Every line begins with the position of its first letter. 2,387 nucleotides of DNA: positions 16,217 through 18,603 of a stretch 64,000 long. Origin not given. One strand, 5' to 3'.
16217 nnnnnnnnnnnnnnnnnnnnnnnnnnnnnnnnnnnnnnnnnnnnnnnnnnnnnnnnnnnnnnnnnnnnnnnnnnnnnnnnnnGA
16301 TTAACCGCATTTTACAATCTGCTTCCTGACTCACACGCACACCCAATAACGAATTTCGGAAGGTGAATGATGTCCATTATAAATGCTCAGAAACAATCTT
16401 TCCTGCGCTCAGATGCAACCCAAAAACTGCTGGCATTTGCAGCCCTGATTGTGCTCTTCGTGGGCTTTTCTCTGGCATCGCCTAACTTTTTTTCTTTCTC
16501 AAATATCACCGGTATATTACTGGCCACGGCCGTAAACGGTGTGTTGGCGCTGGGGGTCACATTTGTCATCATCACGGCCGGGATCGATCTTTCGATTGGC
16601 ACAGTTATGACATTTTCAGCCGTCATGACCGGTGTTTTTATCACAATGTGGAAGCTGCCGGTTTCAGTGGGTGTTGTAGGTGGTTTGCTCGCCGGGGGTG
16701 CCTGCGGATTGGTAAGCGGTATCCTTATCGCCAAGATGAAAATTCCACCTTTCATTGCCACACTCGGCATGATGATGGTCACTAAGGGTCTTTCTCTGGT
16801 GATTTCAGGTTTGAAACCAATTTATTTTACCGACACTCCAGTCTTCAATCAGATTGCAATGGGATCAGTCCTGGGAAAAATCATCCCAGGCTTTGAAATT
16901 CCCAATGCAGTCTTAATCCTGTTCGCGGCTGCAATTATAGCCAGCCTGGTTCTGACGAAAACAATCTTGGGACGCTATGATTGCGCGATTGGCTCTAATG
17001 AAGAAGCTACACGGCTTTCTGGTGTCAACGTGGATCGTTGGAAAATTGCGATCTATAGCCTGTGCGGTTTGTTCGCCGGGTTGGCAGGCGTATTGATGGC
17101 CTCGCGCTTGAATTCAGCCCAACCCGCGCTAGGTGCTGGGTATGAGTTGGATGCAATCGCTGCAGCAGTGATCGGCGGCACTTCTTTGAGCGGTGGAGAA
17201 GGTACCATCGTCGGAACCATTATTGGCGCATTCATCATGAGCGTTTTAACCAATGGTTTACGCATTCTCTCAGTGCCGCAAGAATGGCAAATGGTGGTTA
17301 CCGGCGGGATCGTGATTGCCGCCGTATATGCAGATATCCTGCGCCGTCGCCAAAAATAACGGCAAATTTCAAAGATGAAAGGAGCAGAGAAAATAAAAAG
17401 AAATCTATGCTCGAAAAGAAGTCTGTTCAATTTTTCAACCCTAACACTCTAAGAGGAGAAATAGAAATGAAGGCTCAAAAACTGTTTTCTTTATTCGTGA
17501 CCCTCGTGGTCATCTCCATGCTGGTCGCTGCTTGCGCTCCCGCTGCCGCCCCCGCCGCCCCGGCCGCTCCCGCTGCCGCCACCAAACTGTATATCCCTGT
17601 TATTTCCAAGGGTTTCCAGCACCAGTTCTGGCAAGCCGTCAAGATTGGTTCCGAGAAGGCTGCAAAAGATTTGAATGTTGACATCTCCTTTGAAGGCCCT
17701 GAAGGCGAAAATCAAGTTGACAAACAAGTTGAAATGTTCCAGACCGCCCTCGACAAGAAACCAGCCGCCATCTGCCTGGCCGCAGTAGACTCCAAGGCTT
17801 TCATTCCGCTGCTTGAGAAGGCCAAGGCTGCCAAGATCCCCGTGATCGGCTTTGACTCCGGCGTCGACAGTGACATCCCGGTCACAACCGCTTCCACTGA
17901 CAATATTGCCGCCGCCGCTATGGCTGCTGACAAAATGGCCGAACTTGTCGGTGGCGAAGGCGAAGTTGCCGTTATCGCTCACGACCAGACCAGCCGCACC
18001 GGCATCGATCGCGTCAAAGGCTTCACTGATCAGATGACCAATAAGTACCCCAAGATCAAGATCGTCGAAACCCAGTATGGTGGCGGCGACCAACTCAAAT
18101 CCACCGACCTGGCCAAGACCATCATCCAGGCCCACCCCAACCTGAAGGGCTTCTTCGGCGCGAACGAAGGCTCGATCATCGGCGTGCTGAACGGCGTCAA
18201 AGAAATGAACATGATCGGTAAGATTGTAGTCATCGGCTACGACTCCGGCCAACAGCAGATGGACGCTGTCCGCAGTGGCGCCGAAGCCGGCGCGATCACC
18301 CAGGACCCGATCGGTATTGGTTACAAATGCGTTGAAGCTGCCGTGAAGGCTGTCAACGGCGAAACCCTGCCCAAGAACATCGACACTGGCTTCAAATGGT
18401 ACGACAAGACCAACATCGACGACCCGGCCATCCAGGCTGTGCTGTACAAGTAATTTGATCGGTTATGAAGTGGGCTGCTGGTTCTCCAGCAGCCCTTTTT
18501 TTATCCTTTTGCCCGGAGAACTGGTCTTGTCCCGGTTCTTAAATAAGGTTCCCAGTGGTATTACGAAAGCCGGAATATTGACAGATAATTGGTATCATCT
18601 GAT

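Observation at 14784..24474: Orphan glycyl-radical enzyme embedded in a sugar-uptake/kinase cluster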

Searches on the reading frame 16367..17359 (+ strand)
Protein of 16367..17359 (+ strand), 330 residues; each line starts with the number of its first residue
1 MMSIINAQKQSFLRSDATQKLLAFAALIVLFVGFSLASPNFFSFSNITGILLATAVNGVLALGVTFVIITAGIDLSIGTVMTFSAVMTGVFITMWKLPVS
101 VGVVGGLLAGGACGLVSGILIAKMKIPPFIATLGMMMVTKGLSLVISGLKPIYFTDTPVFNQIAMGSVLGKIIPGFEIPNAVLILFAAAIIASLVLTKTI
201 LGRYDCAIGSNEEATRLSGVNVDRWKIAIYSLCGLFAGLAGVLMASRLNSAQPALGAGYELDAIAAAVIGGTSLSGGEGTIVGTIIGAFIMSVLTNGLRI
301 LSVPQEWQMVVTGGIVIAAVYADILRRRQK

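Call 3: search_protein_families(library=pfam, proteins=[window:16367-17359:+])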
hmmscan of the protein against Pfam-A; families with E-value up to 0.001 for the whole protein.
window:16367-17359:+ (330 aa): 1 family
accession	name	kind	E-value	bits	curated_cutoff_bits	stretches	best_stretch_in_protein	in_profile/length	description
PF02653.21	BPD_transp_2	-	1.4e-47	162.5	26.8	1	47-320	2-269/269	Branched-chain amino acid transport system / permease component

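Call 4: search_protein_families(library=ncbifam, proteins=[window:16367-17359:+])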
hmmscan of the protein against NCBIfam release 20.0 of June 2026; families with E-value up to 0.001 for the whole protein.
window:16367-17359:+ (330 aa): 15 families
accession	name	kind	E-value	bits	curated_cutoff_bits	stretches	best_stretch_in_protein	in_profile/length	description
NF007067.0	PRK09512.1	equivalog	2.6e-77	260.2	398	1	21-323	20-317/321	ribose ABC transporter permease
NF008441.0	PRK11285.1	equivalog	3.8e-68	230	378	1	11-329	20-329/333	L-arabinose ABC transporter permease AraH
NF040906.3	GguB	equivalog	2.8e-65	221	450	2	178-328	224-374/375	multiple monosaccharide ABC transporter permease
NF007252.0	PRK09699.1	equivalog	1.8e-58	198.4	396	1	8-325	13-323/326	D-allose ABC transporter permease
NF007014.0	PRK09478.1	equivalog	3.7e-58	197.5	386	1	19-327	14-332/336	galactose/methyl galactoside ABC transporter permease MglC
NF008630.0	PRK11618.1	equivalog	1.1e-46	159.6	363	1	25-297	14-282/331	galactofuranose ABC transporter, permease protein YjfF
NF011961.0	PRK15432.1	equivalog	4.2e-42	144.6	388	1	20-320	10-301/344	autoinducer 2 ABC transporter permease LsrC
NF011612.1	PRK15038.1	equivalog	6.7e-36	124.1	500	1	24-321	8-303/322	autoinducer 2 ABC transporter permease LsrD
NF041862.1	YtfT_transport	equivalog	2.5e-35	122.2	535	1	14-319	15-320/339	galactofuranose ABC transporter, ATP-binding protein YtfT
TIGR03408.1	urea_trans_UrtC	equivalog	1.1e-10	41.7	296.2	1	183-320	173-303/313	urea ABC transporter permease subunit UrtC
TIGR03409.1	urea_trans_UrtB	equivalog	8.9e-08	32.1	250.3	1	47-310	10-269/291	urea ABC transporter permease subunit UrtB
NF008450.0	PRK11301.1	subfamily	1.7e-07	31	366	1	183-317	269-395/418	high-affinity branched-chain amino acid ABC transporter permease LivM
NF047929.1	ABC_B6_perm_2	equivalog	1.7e-05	24.1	400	1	96-325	101-328/337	putative B6 ABC transporter permease subunit 2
NF008011.0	PRK10740.1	equivalog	0.00046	19.9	379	1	184-317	163-289/308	high-affinity branched-chain amino acid ABC transporter permease LivH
TIGR03727.1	urea_t_UrtC_arc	equivalog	0.00048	19.1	575.55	0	88-319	133-329/369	urea ABC transporter, permease protein UrtC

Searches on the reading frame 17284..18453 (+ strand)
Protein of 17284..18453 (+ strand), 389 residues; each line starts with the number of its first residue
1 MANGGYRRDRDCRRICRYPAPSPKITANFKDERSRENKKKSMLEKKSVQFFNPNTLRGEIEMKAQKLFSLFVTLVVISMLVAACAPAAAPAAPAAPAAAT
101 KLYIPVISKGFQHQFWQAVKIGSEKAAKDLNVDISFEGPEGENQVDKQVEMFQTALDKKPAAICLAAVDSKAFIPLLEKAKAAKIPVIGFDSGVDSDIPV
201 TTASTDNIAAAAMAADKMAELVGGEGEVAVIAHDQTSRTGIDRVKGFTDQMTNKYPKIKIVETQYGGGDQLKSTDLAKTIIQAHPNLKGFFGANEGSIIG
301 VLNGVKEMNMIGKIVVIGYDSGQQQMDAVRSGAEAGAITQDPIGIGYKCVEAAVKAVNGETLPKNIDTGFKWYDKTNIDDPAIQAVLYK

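Call 3: search_protein_families(library=pfam, proteins=[window:17284-18453:+])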
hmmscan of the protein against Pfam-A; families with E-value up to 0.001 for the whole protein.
window:17284-18453:+ (389 aa): 3 families
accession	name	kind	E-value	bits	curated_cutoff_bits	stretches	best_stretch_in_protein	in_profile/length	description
PF13407.12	Peripla_BP_4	-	5.4e-56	190.4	35.1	1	105-360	2-257/258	Periplasmic binding protein domain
PF00532.27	Peripla_BP_1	-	1.2e-11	45.1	22.2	1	106-341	6-237/281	Periplasmic binding proteins and sugar binding domain of LacI family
PF13377.12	Peripla_BP_3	-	4.6e-05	24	26.5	0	227-363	11-151/167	Periplasmic binding protein-like domain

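Call 4: search_protein_families(library=ncbifam, proteins=[window:17284-18453:+])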
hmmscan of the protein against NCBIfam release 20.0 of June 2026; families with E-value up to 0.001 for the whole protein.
window:17284-18453:+ (389 aa): 13 families
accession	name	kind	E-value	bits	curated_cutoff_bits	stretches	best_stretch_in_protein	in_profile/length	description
TIGR02637.1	RhaS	equivalog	4.8e-36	124.5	342.25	1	106-361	3-260/302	rhamnose ABC transporter substrate-binding protein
NF007254.0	PRK09701.1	equivalog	1.4e-33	116.4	335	1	66-374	3-305/311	D-allose transporter substrate-binding protein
NF007936.0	PRK10653.1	equivalog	1.4e-22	80.4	337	1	95-367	20-287/295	ribose ABC transporter substrate-binding protein RbsB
NF052284.1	rhzpin_SBP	equivalog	1.1e-21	77.3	420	1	113-375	13-274/289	rhizopine catabolism ABC transporter substrate-binding protein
NF011937.0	PRK15408.1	equivalog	7.8e-17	61.2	384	1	93-333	28-259/340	autoinducer 2 ABC transporter substrate-binding protein LsrB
NF041827.1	YtfQ_transport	equivalog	1.8e-12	46.8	510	1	123-371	47-301/320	galactofuranose ABC transporter, galactofuranose-binding protein YtfQ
NF008185.0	PRK10936.1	equivalog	1.7e-11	43.6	200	1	97-384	43-326/346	TMAO reductase system periplasmic protein TorT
NF040907.2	ChvE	equivalog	8.5e-08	31.8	460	1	141-220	36-116/324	multiple monosaccharide ABC transporter substrate-binding protein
NF047341.1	lactose_RbsR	equivalog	6.9e-07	28.9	382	1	104-321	68-273/331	ribose utilization transcriptional repressor RbsR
TIGR02955.1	TMAO_TorT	equivalog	2.1e-06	27.2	310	1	112-294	10-192/295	TMAO reductase system periplasmic protein TorT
NF007075.0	PRK09526.1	subfamily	4.4e-05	22.5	340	1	179-361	139-314/358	LacI family DNA-binding transcriptional regulator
NF011924.1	PRK15395.1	equivalog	0.00011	21.4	420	0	94-191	20-114/329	galactose/glucose ABC transporter substrate-binding protein MglB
TIGR02634.1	xylF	equivalog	0.00046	19.9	389.55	1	142-363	37-261/302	D-xylose ABC transporter substrate-binding protein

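Call 29: search_solved_structures(query=window:17467-18453:+, max_evalue=1e-10)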
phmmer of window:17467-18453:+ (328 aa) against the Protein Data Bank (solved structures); distinct sequences matched with E-value up to 1e-10: 56.
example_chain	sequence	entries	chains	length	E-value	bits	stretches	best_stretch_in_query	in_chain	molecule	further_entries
4kqc_A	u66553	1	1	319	2.2e-50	175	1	42-327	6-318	Periplasmic binding protein/LacI transcriptional regulator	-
4rxt_A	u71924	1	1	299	9.8e-45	156.5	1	40-326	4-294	Sugar ABC transporter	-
4wut_A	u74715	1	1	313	5.6e-42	147.4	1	43-327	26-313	ABC transporter substrate binding protein (Ribose)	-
5dkv_A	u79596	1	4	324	2.4e-35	125.6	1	52-327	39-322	ABC transporter substrate binding protein (Ribose)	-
6sw4_A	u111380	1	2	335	8.5e-34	120.6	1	52-292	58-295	Arabinose binding protein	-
3g1w_A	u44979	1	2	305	9e-34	120.5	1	52-305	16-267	Sugar ABC transporter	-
3brs_A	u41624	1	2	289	8.8e-33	117.2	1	51-316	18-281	Periplasmic binding protein/LacI transcriptional regulator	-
2ioy_A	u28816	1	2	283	1.6e-30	109.8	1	49-318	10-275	Periplasmic sugar-binding protein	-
6gq0_A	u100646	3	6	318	3.6e-30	108.6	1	43-311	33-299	Putative sugar binding protein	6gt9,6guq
5dte_A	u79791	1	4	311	3e-28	102.3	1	38-303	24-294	Monosaccharide-transporting ATPase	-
8wl5_A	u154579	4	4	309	1.9e-27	99.7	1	44-313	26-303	Allose ABC transporter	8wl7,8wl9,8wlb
3ksm_A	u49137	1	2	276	2.3e-27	99.4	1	45-310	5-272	ABC-type sugar transport system, periplasmic component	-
9jwq_A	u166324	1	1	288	1.1e-25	93.9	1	45-302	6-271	MSD3-apo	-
9jwt_A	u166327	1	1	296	1.2e-25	93.7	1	45-302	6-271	MSD3-holo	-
2qvc_A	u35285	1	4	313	2.3e-25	92.9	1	41-290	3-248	Sugar ABC transporter, periplasmic sugar-binding protein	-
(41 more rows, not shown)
